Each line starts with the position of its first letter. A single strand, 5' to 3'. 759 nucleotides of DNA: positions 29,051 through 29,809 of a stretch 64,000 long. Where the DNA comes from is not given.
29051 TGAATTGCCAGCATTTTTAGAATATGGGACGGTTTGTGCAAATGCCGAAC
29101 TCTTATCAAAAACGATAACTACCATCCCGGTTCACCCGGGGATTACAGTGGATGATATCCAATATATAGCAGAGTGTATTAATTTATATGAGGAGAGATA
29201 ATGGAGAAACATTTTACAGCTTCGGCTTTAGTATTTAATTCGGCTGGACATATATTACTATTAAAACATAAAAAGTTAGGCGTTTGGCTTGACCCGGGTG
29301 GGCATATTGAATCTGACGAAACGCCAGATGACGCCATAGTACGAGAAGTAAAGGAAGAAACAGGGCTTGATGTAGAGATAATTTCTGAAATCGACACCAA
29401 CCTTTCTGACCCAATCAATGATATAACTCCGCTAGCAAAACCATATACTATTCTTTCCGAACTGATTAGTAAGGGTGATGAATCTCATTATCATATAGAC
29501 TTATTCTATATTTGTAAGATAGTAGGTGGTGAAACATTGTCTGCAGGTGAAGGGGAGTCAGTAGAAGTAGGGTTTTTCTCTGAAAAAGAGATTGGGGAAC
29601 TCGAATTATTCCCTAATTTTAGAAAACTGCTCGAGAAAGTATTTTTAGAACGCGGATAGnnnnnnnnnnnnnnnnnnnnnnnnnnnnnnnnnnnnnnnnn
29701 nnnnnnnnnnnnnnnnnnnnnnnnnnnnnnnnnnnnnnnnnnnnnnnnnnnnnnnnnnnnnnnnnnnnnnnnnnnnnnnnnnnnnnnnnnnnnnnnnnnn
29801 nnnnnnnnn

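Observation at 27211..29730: Translationally coupled radical-SAM / DegT aminotransferase / Nudix cassette inserted between rpsJ and rplC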

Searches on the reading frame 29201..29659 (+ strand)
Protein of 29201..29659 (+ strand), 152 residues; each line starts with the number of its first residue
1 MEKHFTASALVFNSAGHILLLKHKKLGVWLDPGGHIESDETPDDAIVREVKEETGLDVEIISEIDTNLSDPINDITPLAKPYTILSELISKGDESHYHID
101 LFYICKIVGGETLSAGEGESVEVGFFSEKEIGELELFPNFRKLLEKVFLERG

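Call 3: search_protein_families(library=pfam, proteins=[window:29201-29659:+], max_evalue=0.01)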
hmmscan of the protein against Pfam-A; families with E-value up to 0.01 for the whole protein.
window:29201-29659:+ (152 aa): 2 families
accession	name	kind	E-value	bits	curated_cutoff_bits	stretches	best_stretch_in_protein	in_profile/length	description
PF00293.34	NUDIX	-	2.6e-17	63.5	21.1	1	4-144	3-131/134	NUDIX domain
PF14815.12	NUDIX_4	-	0.00077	19.7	35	0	12-61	6-56/113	NUDIX domain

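Call 4: search_protein_families(library=ncbifam, proteins=[window:29201-29659:+], max_evalue=0.01)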
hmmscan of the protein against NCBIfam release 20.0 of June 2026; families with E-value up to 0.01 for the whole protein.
window:29201-29659:+ (152 aa): 23 families
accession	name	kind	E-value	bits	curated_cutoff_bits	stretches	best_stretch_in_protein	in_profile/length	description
NF041652.1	Nud_hyd_Dein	equivalog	6.5e-10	39.4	200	1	6-69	15-85/152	Nudix hydrolase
NF008044.0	PRK10776.1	equivalog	1.2e-08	34.9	148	1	27-66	31-70/130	8-oxo-dGTP diphosphatase MutT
TIGR02705.1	nudix_YtkD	equivalog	2.7e-08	33.5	154.4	1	15-61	34-79/156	RNA deprotection pyrophosphohydrolase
NF006530.0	PRK08999.1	equivalog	4.4e-08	32.5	245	1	7-61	9-67/315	Nudix family hydrolase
TIGR00586.1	mutt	equivalog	9.3e-08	32.1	97.9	1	7-62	8-67/129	8-oxo-dGTP diphosphatase MutT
NF003787.0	PRK05379.1-4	equivalog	4e-07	29.3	449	1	6-58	210-264/346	bifunctional nicotinamide-nucleotide adenylyltransferase/Nudix hydroxylase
NF001937.0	PRK00714.1-4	equivalog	9e-07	28.7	139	1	10-62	14-66/161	RNA pyrophosphohydrolase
NF003786.0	PRK05379.1-2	equivalog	9.2e-07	28.4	397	1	5-58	219-274/354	bifunctional nicotinamide-nucleotide adenylyltransferase/Nudix hydroxylase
NF007834.0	PRK10546.1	equivalog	1.7e-06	27.9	156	1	9-67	8-70/135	pyrimidine (deoxy)nucleoside triphosphate diphosphatase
NF003788.0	PRK05379.1-5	equivalog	1.9e-06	27.4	354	1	6-59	215-270/351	bifunctional nicotinamide-nucleotide adenylyltransferase/Nudix hydroxylase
NF006961.0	PRK09438.1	equivalog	1.9e-06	27.4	103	1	10-60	14-65/151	dihydroneopterin triphosphate diphosphatase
NF003791.0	PRK05379.2-3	equivalog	2.2e-06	27.1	409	1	6-59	204-259/340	bifunctional nicotinamide-nucleotide adenylyltransferase/Nudix hydroxylase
NF001936.0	PRK00714.1-3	equivalog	1.1e-05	25.4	118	1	26-68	34-77/155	RNA pyrophosphohydrolase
NF003785.0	PRK05379.1-1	equivalog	2.7e-05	23.5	418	1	6-59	205-260/347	bifunctional nicotinamide-nucleotide adenylyltransferase/Nudix hydroxylase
NF001938.0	PRK00714.1-5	equivalog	3.2e-05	23.3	116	1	23-65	32-84/172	RNA pyrophosphohydrolase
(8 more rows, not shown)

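Call 25: search_solved_structures(query=window:29201-29656:+, max_evalue=0.001)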
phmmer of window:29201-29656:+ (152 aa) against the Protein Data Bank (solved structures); distinct sequences matched with E-value up to 0.001: 32.
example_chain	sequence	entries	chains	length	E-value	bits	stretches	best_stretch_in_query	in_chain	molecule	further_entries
1jrk_A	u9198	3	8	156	2.1e-23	86.2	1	9-145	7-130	Nudix homolog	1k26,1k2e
3f6a_A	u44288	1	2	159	3.2e-14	56.4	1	2-131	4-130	Hydrolase, NUDIX family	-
3smd_A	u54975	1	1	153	1.3e-09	41.5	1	8-61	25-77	MutT/NUDIX family protein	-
3o8s_A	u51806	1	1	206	1.5e-09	41.3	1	17-65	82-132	ADP-ribose pyrophosphatase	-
1vc8_A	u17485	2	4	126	4.2e-09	39.8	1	7-62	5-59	Ndx1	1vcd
1vc9_A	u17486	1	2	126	1.1e-08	38.5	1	7-62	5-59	Ndx1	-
3q1p_A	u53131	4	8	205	2.1e-08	37.6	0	9-59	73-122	Phosphohydrolase (MutT/nudix family protein)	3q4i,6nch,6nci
3i7u_A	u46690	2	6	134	5.4e-08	36.2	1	1-64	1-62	AP4A hydrolase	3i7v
3id9_A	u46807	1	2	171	2.6e-06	30.7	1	17-61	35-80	MutT/NUDIX family protein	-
3fcm_A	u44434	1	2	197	2.9e-06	30.6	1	4-147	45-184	Hydrolase, NUDIX family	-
3ees_A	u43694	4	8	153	3.2e-06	30.5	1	26-85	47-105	Probable pyrophosphohydrolase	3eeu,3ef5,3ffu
1sjy_A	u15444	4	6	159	3.2e-06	30.5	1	7-61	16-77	MutT/nudix family protein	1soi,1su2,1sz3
3r03_A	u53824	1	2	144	1e-05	28.8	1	6-59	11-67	NUDIX hydrolase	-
7syc_A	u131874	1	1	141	1.1e-05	28.7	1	31-65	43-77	7,8-dihydro-8-oxoguanine-triphosphatase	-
2azw_A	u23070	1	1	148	6.3e-05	26.3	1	5-60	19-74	MutT/nudix family protein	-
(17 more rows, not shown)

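Call 55: find_homologous_proteins(query=window:29201-29656:+, max_evalue=1e-8)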
Query window:29201-29656:+ (152 aa): 245 proteins with E <= 1e-8 among 419 candidates; the best 120 are listed.
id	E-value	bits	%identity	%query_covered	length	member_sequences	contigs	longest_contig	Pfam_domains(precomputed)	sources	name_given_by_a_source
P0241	3.9e-94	331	100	100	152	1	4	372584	PF00293.35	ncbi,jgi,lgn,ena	ncbi:MAG: NUDIX domain-containing protein [bacterium]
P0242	1.9e-48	182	61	97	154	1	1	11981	PF00293.35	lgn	-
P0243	4.6e-48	181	60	99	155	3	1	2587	PF00293.35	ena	-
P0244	1.1e-47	180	57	98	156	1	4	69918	PF00293.35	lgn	-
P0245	1.1e-47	180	59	99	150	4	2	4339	PF00293.35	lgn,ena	-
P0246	1.8e-47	179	57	97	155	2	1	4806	PF00293.35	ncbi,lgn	-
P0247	2.2e-47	179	60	99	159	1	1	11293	PF00293.35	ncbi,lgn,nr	ncbi:MAG: NUDIX hydrolase [Bacteroidales bacterium]|nr:NUDIX hydrolase [Bacteroidales bacterium]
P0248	3.4e-47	178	57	97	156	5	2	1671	PF00293.35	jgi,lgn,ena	-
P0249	5.1e-47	178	59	97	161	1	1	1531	PF00293.35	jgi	jgi:ADP-ribose pyrophosphatase YjhB (NUDIX family)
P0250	5.8e-47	177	58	97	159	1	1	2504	PF00293.35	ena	-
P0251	9.4e-47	177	54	99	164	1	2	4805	PF00293.35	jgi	jgi:ADP-ribose pyrophosphatase YjhB (NUDIX family)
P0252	9.5e-47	177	54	99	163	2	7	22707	PF00293.35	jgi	jgi:ADP-ribose pyrophosphatase YjhB (NUDIX family)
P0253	1.5e-46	176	55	97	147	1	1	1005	PF00293.35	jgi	jgi:8-oxo-dGTP pyrophosphatase MutT (NUDIX family)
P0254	1.5e-46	176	56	99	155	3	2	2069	PF00293.35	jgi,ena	-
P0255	1.9e-46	176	58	97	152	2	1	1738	PF00293.35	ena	-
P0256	2.4e-46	175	55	99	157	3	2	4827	PF00293.35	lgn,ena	-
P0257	2.4e-46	175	58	97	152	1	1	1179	PF00293.35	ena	-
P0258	4.9e-46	174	56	97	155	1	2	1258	PF00293.35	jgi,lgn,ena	jgi:8-oxo-dGTP pyrophosphatase MutT (NUDIX family)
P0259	5.4e-46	174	58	97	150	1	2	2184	PF00293.35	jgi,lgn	jgi:8-oxo-dGTP pyrophosphatase MutT (NUDIX family)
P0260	7.1e-46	174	63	88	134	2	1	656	PF00293.35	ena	-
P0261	8.2e-46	174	57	97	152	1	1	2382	PF00293.35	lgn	-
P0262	9.8e-46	173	53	99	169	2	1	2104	PF00293.35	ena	-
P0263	1.5e-45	173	56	97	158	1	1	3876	PF00293.35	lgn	-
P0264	1.9e-45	173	54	99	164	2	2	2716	PF00293.35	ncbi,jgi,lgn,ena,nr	ncbi:MAG TPA: NUDIX domain-containing protein [Candidatus Aenigmarchaeota archaeon]|nr:NUDIX domain-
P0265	2.0e-45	172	56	99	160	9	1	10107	PF00293.35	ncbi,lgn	-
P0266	2.2e-45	172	57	99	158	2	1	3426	PF00293.35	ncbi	-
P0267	2.2e-45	172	53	99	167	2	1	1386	PF00293.35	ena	-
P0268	2.3e-45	172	55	99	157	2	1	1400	PF00293.35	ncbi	-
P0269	2.4e-45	172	59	99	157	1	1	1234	PF00293.35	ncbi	-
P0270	3.0e-45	172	58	97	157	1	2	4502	PF00293.35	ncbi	-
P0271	3.2e-45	172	56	97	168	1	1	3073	PF00293.35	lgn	-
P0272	5.1e-45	171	57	99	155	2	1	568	PF00293.35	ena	-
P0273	6.0e-45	171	55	97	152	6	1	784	PF00293.35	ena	-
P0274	9.7e-45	170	55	99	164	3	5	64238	PF00293.35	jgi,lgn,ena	jgi:ADP-ribose pyrophosphatase YjhB (NUDIX family)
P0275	1.0e-44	170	54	99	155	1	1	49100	PF00293.35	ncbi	-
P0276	1.2e-44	170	53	99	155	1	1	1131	PF00293.35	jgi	-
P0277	1.3e-44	170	54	97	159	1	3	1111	PF00293.35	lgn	-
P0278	1.6e-44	169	57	96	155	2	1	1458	PF00293.35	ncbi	-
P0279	1.7e-44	169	58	97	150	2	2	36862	PF00293.35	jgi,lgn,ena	-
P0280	1.7e-44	169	58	97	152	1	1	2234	PF00293.35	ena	-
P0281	1.8e-44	169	55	99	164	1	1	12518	PF00293.35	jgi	-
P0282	2.1e-44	169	55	99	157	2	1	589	PF00293.35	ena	-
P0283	2.3e-44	169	57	99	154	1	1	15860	PF00293.35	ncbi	-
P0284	3.1e-44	169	57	96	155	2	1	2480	PF00293.35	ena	-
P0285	3.5e-44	168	56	97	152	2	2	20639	PF00293.35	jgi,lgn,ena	jgi:8-oxo-dGTP pyrophosphatase MutT (NUDIX family)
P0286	4.4e-44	168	55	98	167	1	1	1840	PF00293.35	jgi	jgi:8-oxo-dGTP diphosphatase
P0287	4.8e-44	168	56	99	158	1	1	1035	PF00293.35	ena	-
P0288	4.8e-44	168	55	99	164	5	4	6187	PF00293.35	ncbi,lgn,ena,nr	ncbi:MAG: NUDIX hydrolase [Anaerolineales bacterium]|nr:NUDIX hydrolase [Anaerolineales bacterium]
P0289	4.9e-44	168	57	97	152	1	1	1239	PF00293.35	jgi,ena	-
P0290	5.0e-44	168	56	97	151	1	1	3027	PF00293.35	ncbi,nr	ncbi:MAG: NUDIX domain-containing protein [Patescibacteria group bacterium]|nr:NUDIX domain-containi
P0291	6.0e-44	168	53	97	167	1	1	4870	PF00293.35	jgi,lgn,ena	-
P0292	6.1e-44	168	54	99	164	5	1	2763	PF00293.35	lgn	-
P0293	6.3e-44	168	56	97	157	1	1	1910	PF00293.35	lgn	-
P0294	6.7e-44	167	56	99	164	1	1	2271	PF00293.35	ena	-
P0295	7.9e-44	167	55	99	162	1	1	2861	PF00293.35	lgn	-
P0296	8.4e-44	167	58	97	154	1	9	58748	PF00293.35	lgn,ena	-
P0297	1.2e-43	167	56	99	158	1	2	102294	PF00293.35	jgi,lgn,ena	-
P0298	1.3e-43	167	57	97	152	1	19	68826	PF00293.35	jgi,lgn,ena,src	-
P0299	1.3e-43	167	57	97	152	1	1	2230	PF00293.35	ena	-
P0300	1.3e-43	167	55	97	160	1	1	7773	PF00293.35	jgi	jgi:8-oxo-dGTP pyrophosphatase MutT (NUDIX family)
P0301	1.9e-43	166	56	96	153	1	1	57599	PF00293.35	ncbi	-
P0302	1.9e-43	166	57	99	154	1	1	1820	PF00293.35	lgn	-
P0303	1.9e-43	166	55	96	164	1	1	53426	PF00293.35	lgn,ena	-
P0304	2.0e-43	166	56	97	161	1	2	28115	PF00293.35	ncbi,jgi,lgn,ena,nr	ncbi:DNA mismatch repair protein MutT [Candidatus Atribacteria bacterium HGW-Atribacteria-1]|nr:MAG:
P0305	2.5e-43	166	57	97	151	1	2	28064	PF00293.35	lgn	-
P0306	3.5e-43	165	53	99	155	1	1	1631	PF00293.35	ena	-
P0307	4.3e-43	165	55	97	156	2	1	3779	PF00293.35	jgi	-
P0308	4.5e-43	165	54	99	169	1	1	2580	PF00293.35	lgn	-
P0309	5.6e-43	164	56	100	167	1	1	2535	PF00293.35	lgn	-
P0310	6.4e-43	164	54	99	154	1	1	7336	PF00293.35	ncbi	-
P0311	6.6e-43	164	54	97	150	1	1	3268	PF00293.35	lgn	-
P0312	7.1e-43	164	54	97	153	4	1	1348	PF00293.35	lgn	-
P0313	7.9e-43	164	56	99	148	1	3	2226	PF00293.35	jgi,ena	-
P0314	8.1e-43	164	53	99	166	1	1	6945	PF00293.35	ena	-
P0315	8.3e-43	164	56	97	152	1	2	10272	PF00293.35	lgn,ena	-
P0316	9.8e-43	164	54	98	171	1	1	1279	PF00293.35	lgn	-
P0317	1.1e-42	164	57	97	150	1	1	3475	PF00293.35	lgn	-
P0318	1.2e-42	163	60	86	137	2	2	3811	PF00293.35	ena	-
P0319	1.5e-42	163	54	99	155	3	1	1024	PF00293.35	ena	-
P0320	1.7e-42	163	54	97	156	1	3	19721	PF00293.35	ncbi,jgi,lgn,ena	ncbi:MAG: NUDIX hydrolase [Candidatus Paceibacterota bacterium]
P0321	1.9e-42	163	55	97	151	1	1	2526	PF00293.35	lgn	-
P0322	2.0e-42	163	57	97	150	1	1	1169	PF00293.35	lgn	-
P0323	2.5e-42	162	54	97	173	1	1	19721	PF00293.35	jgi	-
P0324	3.1e-42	162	53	99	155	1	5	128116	PF00293.35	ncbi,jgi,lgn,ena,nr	ncbi:NUDIX hydrolase [Patescibacteria group bacterium]|nr:NUDIX hydrolase [Patescibacteria group bac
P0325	3.1e-42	162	53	97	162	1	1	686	PF00293.35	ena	-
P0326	4.3e-42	162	54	97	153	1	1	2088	PF00293.35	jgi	jgi:8-oxo-dGTP pyrophosphatase MutT (NUDIX family)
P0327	4.4e-42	162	54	96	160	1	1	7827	PF00293.35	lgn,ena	-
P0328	5.3e-42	161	50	100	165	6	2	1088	PF00293.35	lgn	-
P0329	5.3e-42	161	54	97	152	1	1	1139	PF00293.35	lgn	-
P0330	5.8e-42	161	52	99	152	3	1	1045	PF00293.35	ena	-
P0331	6.4e-42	161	55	97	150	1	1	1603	PF00293.35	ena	-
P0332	7.7e-42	161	56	98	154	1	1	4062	PF00293.35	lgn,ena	-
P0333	8.9e-42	161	53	99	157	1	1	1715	PF00293.35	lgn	-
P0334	1.1e-41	160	57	99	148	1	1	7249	PF00293.35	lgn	-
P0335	1.1e-41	160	56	96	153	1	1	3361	PF00293.35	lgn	-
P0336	1.1e-41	160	53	99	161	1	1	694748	PF00293.35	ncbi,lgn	ncbi:MAG: NUDIX hydrolase [Candidatus Nealsonbacteria bacterium]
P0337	1.4e-41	160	51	97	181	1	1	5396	PF00293.35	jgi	-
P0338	1.4e-41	160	55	97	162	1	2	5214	PF00293.35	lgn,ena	-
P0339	1.4e-41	160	53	99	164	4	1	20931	PF00293.35,PF14815.13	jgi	-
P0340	1.5e-41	160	54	97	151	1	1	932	PF00293.35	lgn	-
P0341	1.5e-41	160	52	99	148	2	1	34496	PF00293.35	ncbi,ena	-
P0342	2.0e-41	159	50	99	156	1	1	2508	PF00293.35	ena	-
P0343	3.4e-41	159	52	97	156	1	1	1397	PF00293.35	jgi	-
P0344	3.4e-41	159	51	100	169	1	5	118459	PF00293.35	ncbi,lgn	-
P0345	4.5e-41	158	54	99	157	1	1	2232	PF00293.35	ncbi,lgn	-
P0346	4.8e-41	158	52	92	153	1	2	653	PF00293.35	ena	-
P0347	5.0e-41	158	54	97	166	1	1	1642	PF00293.35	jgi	jgi:8-oxo-dGTP pyrophosphatase MutT (NUDIX family)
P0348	5.0e-41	158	52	97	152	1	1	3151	PF00293.35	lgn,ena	-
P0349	5.9e-41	158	55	97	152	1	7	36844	PF00293.35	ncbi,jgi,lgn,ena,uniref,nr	ncbi:MAG: hypothetical protein US31_C0003G0027 [Berkelbacteria bacterium GW2011_GWA1_36_9]|uniref:Nu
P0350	6.2e-41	158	54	97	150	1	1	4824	PF00293.35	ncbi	-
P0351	6.9e-41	158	49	97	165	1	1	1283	PF00293.35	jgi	jgi:8-oxo-dGTP diphosphatase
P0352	7.3e-41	158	54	97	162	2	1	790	PF00293.35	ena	-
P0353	7.9e-41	157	54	97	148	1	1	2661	PF00293.35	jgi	jgi:ADP-ribose pyrophosphatase YjhB (NUDIX family)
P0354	9.5e-41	157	52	99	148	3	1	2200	PF00293.35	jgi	jgi:ADP-ribose pyrophosphatase YjhB (NUDIX family)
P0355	1.1e-40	157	52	97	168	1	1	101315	PF00293.35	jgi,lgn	jgi:ADP-ribose pyrophosphatase YjhB (NUDIX family)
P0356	1.2e-40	157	53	97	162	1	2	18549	PF00293.35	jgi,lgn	-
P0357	1.2e-40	157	54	96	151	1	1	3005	PF00293.35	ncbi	-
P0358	1.3e-40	157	54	96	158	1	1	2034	PF00293.35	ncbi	-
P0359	1.5e-40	157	57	97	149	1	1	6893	PF00293.35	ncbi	-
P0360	1.7e-40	156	54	97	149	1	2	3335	PF00293.35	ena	-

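Call 56: find_encoding_contigs(protein=P0244, flank=7000, max_places=1)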
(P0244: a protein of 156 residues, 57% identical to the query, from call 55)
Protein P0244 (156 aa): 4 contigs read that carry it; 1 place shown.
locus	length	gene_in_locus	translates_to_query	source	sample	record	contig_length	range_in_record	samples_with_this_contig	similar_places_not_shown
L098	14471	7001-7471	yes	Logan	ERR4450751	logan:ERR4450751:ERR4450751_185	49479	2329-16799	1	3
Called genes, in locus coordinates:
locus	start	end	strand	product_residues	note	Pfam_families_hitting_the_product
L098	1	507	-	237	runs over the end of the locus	PF00156:Pribosyltran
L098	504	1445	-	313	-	PF00294:PfkB, PF08543:Phos_pyr_kin (weak)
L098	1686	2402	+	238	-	PF00318:Ribosomal_S2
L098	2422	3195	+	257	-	PF00889:EF_TS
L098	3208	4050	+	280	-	PF04468:PSP1, PF28472:PSP1_3rd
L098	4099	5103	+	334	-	PF00044:Gp_dh_N, PF02800:Gp_dh_C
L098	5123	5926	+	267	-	PF13353:Fer4_12, PF04055:Radical_SAM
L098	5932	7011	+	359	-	PF01041:DegT_DnrJ_EryC1, PF00155:Aminotran_1_2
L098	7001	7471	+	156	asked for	PF00293:NUDIX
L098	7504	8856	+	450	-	PF01406:tRNA-synt_1e, PF09334:tRNA-synt_1g (weak), PF23493:CysS_C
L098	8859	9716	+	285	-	PF12048:DUF3530 (faint), PF12146:Hydrolase_4, PF00561:Abhydrolase_1, PF12697:Abhydrolase_6, PF08538:DUF1749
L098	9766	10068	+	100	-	PF01371:Trp_repressor, PF13384:HTH_23 (weak)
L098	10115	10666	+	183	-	PF18306:LDcluster4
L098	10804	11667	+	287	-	-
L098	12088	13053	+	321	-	PF00710:Asparaginase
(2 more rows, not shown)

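Call 57: find_encoding_contigs(protein=P0303, flank=7000, max_places=1)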
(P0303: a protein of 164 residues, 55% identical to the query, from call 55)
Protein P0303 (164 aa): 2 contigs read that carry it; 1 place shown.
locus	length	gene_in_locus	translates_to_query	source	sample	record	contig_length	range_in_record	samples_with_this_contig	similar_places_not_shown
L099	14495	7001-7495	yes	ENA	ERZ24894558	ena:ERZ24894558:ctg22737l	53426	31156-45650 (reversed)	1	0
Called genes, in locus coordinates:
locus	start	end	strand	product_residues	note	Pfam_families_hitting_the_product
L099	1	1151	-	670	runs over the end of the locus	-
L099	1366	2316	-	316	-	PF12697:Abhydrolase_6 (weak), PF00975:Thioesterase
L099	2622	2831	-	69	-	-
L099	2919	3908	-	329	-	PF01073:3Beta_HSD, PF01370:Epimerase, PF02719:Polysacc_synt_2, PF04321:RmlD_sub_bind, PF05368:NmrA (weak), PF13460:NAD_binding_10, PF16363:GDP_Man_Dehyd, PF07993:NAD_binding_4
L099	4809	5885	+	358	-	PF01408:GFO_IDH_MocA, PF22725:GFO_IDH_MocA_C3 (faint)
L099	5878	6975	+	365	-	PF01041:DegT_DnrJ_EryC1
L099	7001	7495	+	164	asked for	PF00293:NUDIX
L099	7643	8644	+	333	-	PF01041:DegT_DnrJ_EryC1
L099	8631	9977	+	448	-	PF12831:FAD_oxidored (weak)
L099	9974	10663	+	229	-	PF00702:Hydrolase, PF12710:HAD, PF13419:HAD_2, PF13242:Hydrolase_like (weak)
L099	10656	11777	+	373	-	PF00487:FA_desaturase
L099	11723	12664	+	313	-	PF01048:PNP_UDP_1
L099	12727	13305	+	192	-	PF27456:NudK_N, PF00293:NUDIX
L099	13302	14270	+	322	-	PF01547:SBP_bac_1, PF13416:SBP_bac_8 (weak), PF13531:SBP_bac_11 (faint), PF13343:SBP_bac_6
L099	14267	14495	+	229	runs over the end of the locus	PF00702:Hydrolase, PF12710:HAD, PF13419:HAD_2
